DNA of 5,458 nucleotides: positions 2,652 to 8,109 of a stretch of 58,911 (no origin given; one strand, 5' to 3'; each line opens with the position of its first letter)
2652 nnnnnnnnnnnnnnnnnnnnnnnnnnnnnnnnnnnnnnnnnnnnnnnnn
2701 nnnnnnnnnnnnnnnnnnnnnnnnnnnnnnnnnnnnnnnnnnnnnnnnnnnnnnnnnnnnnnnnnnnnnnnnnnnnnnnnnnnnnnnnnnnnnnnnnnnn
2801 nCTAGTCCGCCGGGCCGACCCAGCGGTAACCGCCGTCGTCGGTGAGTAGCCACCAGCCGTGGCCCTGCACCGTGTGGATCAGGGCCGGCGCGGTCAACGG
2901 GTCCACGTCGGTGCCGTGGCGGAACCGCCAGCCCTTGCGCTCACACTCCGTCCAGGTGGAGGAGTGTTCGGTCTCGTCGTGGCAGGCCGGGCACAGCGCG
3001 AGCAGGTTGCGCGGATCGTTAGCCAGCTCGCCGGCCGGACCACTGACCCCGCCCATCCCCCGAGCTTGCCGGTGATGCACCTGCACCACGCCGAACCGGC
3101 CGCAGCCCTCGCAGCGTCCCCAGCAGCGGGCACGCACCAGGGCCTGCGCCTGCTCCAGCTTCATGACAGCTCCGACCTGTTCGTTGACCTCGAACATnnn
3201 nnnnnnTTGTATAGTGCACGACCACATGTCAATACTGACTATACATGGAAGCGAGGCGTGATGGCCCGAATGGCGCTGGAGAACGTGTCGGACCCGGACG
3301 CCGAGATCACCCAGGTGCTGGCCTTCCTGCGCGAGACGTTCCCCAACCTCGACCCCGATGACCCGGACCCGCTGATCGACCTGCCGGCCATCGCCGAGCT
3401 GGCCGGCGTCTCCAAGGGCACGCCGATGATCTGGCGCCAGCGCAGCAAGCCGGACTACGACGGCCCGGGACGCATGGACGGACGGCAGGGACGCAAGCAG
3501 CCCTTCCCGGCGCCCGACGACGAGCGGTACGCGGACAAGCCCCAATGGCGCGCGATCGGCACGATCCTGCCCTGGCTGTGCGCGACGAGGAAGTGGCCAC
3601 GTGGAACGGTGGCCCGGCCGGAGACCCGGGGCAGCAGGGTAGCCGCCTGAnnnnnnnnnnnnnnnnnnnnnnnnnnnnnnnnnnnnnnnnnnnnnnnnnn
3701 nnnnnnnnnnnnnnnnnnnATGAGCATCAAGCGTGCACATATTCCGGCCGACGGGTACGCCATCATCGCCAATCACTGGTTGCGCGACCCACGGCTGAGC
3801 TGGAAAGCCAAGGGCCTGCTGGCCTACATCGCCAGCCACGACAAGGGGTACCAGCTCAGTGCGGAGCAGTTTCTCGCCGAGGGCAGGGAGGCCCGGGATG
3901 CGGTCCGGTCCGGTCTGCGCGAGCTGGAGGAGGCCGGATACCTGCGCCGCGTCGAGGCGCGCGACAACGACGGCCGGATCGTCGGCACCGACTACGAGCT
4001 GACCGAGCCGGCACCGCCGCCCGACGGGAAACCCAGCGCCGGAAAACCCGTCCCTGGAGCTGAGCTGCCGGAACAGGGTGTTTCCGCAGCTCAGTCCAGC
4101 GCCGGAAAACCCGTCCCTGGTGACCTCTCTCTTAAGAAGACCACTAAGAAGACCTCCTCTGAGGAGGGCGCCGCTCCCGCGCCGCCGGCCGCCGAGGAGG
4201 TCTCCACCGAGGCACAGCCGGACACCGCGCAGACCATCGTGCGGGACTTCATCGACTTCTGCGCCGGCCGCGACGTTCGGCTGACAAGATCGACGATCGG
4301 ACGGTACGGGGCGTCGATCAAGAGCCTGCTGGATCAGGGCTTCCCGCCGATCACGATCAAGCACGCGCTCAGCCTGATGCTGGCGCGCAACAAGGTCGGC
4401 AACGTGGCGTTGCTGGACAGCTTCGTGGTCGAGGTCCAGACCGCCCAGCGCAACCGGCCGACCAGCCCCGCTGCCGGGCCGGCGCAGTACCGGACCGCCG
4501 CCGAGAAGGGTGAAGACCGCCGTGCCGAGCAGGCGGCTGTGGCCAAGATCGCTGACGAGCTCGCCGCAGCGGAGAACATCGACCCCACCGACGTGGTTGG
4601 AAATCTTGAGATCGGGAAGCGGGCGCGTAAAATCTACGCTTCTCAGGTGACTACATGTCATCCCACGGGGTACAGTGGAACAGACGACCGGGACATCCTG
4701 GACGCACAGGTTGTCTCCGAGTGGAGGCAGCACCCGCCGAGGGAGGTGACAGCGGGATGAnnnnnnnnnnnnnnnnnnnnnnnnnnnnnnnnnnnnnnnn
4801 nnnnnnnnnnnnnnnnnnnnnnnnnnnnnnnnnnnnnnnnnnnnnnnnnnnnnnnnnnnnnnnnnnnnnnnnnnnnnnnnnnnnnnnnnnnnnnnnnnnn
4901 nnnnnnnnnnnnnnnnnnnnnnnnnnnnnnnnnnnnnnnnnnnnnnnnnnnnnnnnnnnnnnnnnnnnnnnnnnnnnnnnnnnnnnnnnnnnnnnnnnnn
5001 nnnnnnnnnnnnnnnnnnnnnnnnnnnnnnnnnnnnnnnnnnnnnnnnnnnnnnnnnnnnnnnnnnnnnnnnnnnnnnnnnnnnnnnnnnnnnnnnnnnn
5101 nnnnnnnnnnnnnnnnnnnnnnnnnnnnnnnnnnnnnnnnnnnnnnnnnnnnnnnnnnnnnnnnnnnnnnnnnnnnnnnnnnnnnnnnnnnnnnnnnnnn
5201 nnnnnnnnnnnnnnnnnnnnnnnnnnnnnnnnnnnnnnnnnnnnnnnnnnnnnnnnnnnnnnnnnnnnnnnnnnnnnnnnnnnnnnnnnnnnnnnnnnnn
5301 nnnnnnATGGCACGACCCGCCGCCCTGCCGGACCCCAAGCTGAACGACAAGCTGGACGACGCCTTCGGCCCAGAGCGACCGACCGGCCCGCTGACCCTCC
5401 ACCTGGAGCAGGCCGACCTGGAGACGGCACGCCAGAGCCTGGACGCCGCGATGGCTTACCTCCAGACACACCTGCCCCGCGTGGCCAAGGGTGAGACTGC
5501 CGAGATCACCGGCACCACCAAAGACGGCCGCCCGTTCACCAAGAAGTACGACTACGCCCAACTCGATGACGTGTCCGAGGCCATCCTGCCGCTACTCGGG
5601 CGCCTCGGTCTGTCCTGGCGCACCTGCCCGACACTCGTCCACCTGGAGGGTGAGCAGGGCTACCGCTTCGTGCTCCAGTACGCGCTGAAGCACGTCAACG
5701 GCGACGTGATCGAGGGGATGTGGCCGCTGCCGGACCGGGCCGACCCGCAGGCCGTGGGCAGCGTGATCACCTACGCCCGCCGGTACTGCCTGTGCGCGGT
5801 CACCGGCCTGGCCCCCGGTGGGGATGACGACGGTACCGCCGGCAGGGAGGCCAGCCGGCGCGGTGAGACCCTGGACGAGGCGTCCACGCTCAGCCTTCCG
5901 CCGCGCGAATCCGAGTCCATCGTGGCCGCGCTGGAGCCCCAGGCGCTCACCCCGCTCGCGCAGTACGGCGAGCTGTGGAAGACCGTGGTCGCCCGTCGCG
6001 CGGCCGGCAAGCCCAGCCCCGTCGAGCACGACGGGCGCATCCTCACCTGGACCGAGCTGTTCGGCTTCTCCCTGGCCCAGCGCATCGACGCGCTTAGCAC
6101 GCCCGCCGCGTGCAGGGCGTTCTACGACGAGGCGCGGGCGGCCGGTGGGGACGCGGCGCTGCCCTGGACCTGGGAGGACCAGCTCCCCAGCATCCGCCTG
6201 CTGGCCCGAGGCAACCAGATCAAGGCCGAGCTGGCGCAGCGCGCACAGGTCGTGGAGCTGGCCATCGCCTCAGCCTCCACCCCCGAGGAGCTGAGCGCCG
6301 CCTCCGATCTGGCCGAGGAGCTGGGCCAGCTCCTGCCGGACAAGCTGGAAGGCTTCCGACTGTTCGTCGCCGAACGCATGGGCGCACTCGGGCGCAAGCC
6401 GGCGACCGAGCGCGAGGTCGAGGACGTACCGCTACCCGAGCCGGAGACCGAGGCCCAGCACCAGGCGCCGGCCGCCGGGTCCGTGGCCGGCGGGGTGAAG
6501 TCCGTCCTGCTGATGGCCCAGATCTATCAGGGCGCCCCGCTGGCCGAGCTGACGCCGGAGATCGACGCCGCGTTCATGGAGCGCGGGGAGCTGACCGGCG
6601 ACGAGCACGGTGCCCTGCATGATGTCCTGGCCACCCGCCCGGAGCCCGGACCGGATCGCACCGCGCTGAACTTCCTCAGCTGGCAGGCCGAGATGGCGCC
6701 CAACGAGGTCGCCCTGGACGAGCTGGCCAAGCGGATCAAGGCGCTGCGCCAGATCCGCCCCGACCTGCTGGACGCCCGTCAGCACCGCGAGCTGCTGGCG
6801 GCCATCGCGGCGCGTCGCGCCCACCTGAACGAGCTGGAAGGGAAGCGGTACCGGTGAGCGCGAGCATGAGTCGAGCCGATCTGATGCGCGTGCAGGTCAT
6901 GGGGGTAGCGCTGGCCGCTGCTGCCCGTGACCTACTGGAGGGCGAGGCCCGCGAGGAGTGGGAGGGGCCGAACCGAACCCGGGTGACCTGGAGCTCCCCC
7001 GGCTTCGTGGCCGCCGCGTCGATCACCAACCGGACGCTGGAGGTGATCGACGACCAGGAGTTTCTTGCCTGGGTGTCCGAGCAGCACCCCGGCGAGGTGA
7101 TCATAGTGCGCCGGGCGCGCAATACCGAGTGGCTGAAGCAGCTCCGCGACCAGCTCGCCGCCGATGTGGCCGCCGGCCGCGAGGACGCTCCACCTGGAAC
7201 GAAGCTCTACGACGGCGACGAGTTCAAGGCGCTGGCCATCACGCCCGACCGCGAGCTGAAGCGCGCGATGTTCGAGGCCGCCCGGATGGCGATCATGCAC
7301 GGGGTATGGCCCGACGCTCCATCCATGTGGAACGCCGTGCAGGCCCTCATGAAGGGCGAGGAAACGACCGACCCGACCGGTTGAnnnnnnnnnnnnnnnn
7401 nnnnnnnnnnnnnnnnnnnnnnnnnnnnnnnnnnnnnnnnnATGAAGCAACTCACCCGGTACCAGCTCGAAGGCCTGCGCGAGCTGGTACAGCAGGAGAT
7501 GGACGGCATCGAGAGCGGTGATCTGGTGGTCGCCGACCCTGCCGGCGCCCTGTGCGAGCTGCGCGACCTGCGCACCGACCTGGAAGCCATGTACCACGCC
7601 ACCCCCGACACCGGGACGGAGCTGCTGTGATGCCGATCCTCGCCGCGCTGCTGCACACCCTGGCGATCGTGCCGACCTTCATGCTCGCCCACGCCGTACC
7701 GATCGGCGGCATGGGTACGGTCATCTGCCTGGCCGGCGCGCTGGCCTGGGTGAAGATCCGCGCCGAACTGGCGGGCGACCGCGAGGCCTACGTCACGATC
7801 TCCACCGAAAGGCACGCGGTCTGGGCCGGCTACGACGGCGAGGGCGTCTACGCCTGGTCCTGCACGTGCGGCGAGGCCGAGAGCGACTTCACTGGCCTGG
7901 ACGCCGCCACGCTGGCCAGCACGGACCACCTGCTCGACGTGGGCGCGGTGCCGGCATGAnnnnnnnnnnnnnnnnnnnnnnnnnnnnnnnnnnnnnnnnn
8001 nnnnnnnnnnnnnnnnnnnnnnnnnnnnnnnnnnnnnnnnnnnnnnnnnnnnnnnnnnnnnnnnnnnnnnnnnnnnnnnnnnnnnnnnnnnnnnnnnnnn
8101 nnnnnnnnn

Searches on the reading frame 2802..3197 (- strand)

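Call 43: search_protein_families(library=phrogs, proteins=[window:2802-3197:-], max_evalue=0.01)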
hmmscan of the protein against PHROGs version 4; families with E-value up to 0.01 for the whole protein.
window:2802-3197:- (131 aa): 10 families
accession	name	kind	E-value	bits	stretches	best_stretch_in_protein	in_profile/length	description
phrog_740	-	DNA, RNA and nucleotide metabolism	6.6e-23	82.2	1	11-128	23-129/332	HNH endonuclease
phrog_119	-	DNA, RNA and nucleotide metabolism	3.7e-07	30.3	1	13-83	190-261/443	HNH endonuclease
phrog_589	-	DNA, RNA and nucleotide metabolism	3e-06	28.1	1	19-78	84-140/179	HNH endonuclease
phrog_144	-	DNA, RNA and nucleotide metabolism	4.2e-06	27.5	1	19-79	77-135/175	HNH endonuclease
phrog_8048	-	DNA, RNA and nucleotide metabolism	7.2e-06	26.4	1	27-82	177-231/273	HNH endonuclease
phrog_14515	-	DNA, RNA and nucleotide metabolism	9.1e-05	23.6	1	58-125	5-68/77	HNH endonuclease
phrog_1271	-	DNA, RNA and nucleotide metabolism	0.00029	21.3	1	21-88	261-327/361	HNH endonuclease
phrog_7785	-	DNA, RNA and nucleotide metabolism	0.0006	20.8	1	15-81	59-116/147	HNH endonuclease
phrog_5956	-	DNA, RNA and nucleotide metabolism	0.0014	19.3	1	27-81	60-112/138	HNH endonuclease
phrog_8446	-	DNA, RNA and nucleotide metabolism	0.0045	17.7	1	21-82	135-201/211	HNH endonuclease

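Call 44: search_protein_families(library=pfam, proteins=[window:2802-3197:-], max_evalue=0.01)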
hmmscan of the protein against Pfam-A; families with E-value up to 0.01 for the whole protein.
window:2802-3197:- (131 aa): 1 family
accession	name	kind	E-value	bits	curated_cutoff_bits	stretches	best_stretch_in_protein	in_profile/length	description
PF01844.29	HNH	-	1.2e-05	25.8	21.4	1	29-75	1-43/47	HNH endonuclease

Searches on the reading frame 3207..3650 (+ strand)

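Call 43: search_protein_families(library=phrogs, proteins=[window:3207-3650:+], max_evalue=0.01)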
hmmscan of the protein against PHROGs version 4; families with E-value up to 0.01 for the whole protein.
window:3207-3650:+ (147 aa): 1 family
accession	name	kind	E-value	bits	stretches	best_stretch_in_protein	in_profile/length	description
phrog_597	-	DNA, RNA and nucleotide metabolism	0.0034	18.4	0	47-124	103-161/200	DNA binding protein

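Call 44: search_protein_families(library=pfam, proteins=[window:3207-3650:+], max_evalue=0.01)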
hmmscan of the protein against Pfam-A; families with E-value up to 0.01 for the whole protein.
window:3207-3650:+ (147 aa): 0 families

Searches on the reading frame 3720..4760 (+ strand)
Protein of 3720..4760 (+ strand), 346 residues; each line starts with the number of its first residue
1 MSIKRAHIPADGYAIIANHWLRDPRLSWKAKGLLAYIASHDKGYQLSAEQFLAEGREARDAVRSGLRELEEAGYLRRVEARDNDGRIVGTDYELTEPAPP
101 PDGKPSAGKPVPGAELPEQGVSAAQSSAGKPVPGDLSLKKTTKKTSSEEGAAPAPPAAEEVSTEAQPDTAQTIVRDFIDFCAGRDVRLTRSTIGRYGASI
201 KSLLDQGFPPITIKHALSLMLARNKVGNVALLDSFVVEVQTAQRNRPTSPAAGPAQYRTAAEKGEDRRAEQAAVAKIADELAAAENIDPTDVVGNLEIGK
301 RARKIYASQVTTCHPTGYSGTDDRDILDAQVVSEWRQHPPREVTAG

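Call 43: search_protein_families(library=phrogs, proteins=[window:3720-4760:+], max_evalue=0.01)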
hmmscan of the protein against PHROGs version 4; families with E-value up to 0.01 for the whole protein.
window:3720-4760:+ (346 aa): 17 families
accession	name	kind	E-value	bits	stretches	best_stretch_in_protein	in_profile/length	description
phrog_37920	-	DNA, RNA and nucleotide metabolism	4.1e-15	56.7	1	3-91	2-90/245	HTH DNA binding protein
phrog_270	-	DNA, RNA and nucleotide metabolism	3.5e-14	54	1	11-163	30-177/383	replication initiation protein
phrog_428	-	DNA, RNA and nucleotide metabolism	9.5e-14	52.4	1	9-162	86-224/455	replication initiation protein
phrog_1456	-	DNA, RNA and nucleotide metabolism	9.5e-14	52.2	1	11-97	11-96/365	DNA binding protein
phrog_4707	-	DNA, RNA and nucleotide metabolism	2.3e-13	51.4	1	11-88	15-93/409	replication initiation protein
phrog_11718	-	unknown function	8e-12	46.4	1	12-93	11-92/105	-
phrog_23842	-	unknown function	9.7e-11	42.4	1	5-94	16-106/317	-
phrog_22134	-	unknown function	3.5e-10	41.1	1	16-122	2-108/262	-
phrog_345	-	DNA, RNA and nucleotide metabolism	2.1e-09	38.5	1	11-176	25-215/297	replication initiation O-like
phrog_9545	-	DNA, RNA and nucleotide metabolism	3.7e-07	31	1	15-89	17-99/206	HNH endonuclease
phrog_8064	-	DNA, RNA and nucleotide metabolism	3.2e-06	27.3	1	134-261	309-422/446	replication initiation protein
phrog_186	-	DNA, RNA and nucleotide metabolism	4.1e-06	27.7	1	11-98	20-116/308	DnaD-like helicase loader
phrog_4221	-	DNA, RNA and nucleotide metabolism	8.9e-06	26.2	1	12-88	12-88/325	replication initiation protein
phrog_678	-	DNA, RNA and nucleotide metabolism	9.9e-06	26.3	1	33-156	78-205/346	replication initiation O-like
phrog_1882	-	unknown function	1.4e-05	26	1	127-261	110-229/259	-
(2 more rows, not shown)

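Call 44: search_protein_families(library=pfam, proteins=[window:3720-4760:+], max_evalue=0.01)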
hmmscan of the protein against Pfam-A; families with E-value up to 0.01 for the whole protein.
window:3720-4760:+ (346 aa): 2 families
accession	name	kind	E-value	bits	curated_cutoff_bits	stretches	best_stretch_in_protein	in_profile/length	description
PF13730.12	HTH_36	-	0.0015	18.7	25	1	25-75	2-55/55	Helix-turn-helix domain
PF12802.13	MarR_2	-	0.0018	18.8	27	1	31-86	8-60/61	MarR family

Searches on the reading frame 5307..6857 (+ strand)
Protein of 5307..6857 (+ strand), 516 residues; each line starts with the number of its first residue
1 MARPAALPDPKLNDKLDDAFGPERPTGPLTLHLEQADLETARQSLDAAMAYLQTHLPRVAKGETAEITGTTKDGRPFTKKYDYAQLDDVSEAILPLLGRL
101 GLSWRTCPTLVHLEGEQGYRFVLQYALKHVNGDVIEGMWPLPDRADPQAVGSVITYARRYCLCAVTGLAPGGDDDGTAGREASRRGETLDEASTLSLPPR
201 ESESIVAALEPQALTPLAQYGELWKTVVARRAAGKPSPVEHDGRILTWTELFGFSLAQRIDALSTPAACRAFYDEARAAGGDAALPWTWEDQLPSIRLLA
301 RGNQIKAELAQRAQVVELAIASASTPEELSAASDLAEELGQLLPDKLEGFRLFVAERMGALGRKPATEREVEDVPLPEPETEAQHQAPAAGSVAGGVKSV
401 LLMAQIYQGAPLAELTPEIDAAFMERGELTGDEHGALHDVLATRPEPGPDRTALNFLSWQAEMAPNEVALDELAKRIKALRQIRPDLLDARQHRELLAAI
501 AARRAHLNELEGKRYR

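Call 43: search_protein_families(library=phrogs, proteins=[window:5307-6857:+], max_evalue=0.01)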
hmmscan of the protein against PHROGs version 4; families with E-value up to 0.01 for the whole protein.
window:5307-6857:+ (516 aa): 4 families
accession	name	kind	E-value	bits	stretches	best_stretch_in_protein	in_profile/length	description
phrog_155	-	DNA, RNA and nucleotide metabolism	5.3e-21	76.5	1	64-184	87-200/308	Erf-like ssDNA annealing protein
phrog_2324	-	DNA, RNA and nucleotide metabolism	3.8e-19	70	1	48-191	14-143/193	Erf-like ssDNA annealing protein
phrog_10003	-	other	3.6e-13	50.6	2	145-180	137-172/297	recombinase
phrog_34817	-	unknown function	1.5e-09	38.6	1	47-219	14-184/291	-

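Call 44: search_protein_families(library=pfam, proteins=[window:5307-6857:+], max_evalue=0.01)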
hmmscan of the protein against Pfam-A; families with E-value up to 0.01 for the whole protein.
window:5307-6857:+ (516 aa): 1 family
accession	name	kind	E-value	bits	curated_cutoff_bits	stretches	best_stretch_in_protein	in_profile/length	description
PF04404.17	ERF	-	4.9e-16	59.5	25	1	47-179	3-129/153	ERF superfamily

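Call 81: find_related_loci(query=window:5307-6857:+, collection=viral_contigs, flank=5000)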
Query window:5307-6857:+ (516 aa) in viral_contigs; peptide patterns used: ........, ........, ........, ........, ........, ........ (x = any residue, [..] = any of these).
77 stretches matched a pattern, but none encodes a relative of the query by tblastn (E <= 1e-3).

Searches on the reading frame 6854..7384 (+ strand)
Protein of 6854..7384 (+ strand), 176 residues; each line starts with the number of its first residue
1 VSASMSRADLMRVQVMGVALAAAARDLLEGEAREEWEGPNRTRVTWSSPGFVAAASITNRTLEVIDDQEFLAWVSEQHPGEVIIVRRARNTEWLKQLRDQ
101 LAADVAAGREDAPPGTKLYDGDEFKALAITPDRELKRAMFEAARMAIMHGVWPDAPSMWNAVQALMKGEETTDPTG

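Call 43: search_protein_families(library=phrogs, proteins=[window:6854-7384:+], max_evalue=0.01)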
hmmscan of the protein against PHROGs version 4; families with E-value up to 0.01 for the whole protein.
window:6854-7384:+ (176 aa): 1 family
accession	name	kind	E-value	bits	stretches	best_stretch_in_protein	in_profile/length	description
phrog_5168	-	unknown function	0.00017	22.6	1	58-103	54-98/154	-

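Call 44: search_protein_families(library=pfam, proteins=[window:6854-7384:+], max_evalue=0.01)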
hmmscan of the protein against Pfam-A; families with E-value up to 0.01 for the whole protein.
window:6854-7384:+ (176 aa): 0 families

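Call 79: find_encoding_contigs(protein=window:6854-7384:+, flank=4000, max_places=6)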
Protein window:6854-7384:+ (176 aa): no gene with exactly this product is on record in the collection.

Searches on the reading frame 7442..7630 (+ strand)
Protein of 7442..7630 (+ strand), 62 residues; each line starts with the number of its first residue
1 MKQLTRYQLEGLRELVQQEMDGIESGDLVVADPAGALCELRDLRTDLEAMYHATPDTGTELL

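Call 9: search_protein_families(library=pfam, proteins=[window:7442-7630:+], max_evalue=0.1)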
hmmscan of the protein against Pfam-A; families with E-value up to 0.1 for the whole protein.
window:7442-7630:+ (62 aa): 0 families

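Call 10: search_protein_families(library=phrogs, proteins=[window:7442-7630:+], max_evalue=0.1)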
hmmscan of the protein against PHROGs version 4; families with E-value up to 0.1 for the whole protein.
window:7442-7630:+ (62 aa): 0 families

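Call 54: search_protein_families(library=padloc, proteins=[window:7442-7630:+], max_evalue=0.1)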
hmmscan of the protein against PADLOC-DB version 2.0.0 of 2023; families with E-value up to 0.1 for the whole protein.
window:7442-7630:+ (62 aa): 0 families

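Call 78: find_encoding_contigs(protein=window:7442-7630:+, flank=4000, max_places=6)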
Protein window:7442-7630:+ (62 aa): 22 contigs read that carry it; 6 places shown.
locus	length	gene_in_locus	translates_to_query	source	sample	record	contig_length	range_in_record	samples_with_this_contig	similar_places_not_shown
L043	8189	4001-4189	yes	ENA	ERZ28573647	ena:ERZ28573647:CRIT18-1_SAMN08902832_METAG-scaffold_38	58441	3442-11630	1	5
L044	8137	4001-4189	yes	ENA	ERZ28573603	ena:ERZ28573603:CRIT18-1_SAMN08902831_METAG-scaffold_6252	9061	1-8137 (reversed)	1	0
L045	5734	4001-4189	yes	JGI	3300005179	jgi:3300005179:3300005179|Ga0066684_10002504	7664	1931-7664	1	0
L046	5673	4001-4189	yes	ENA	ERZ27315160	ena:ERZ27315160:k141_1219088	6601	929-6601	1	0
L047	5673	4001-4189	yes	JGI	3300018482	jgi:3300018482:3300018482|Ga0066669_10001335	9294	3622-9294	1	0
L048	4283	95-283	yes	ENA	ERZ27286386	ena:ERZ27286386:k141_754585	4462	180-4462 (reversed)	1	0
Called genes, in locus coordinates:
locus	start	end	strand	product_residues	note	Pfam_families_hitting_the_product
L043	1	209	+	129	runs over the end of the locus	-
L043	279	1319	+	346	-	-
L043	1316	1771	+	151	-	-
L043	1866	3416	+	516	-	PF04404:ERF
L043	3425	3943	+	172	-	-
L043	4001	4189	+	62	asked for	-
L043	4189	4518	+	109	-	-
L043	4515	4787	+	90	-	-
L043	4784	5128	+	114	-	-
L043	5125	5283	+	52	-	-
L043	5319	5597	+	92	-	-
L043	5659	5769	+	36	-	-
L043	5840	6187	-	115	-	-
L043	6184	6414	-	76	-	-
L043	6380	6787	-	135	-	PF23778:Phage_holin_2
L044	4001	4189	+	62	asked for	-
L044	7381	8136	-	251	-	?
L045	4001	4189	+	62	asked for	-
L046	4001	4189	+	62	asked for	-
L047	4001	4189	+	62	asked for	-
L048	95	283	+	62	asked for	-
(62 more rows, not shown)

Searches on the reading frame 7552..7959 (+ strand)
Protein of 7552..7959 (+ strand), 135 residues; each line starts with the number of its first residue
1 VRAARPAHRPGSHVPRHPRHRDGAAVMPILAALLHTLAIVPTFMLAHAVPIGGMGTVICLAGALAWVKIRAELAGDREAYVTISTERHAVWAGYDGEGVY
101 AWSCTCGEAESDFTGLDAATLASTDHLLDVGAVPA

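Call 43: search_protein_families(library=phrogs, proteins=[window:7552-7959:+], max_evalue=0.01)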
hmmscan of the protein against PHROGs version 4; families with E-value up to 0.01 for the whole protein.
window:7552-7959:+ (135 aa): 0 families

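Call 44: search_protein_families(library=pfam, proteins=[window:7552-7959:+], max_evalue=0.01)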
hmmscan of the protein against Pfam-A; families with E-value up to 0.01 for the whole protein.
window:7552-7959:+ (135 aa): 1 family
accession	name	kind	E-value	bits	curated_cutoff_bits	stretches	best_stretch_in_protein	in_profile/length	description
PF19744.4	DUF6232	-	0.0013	19.6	27.4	1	18-104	29-100/117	Family of unknown function (DUF6232)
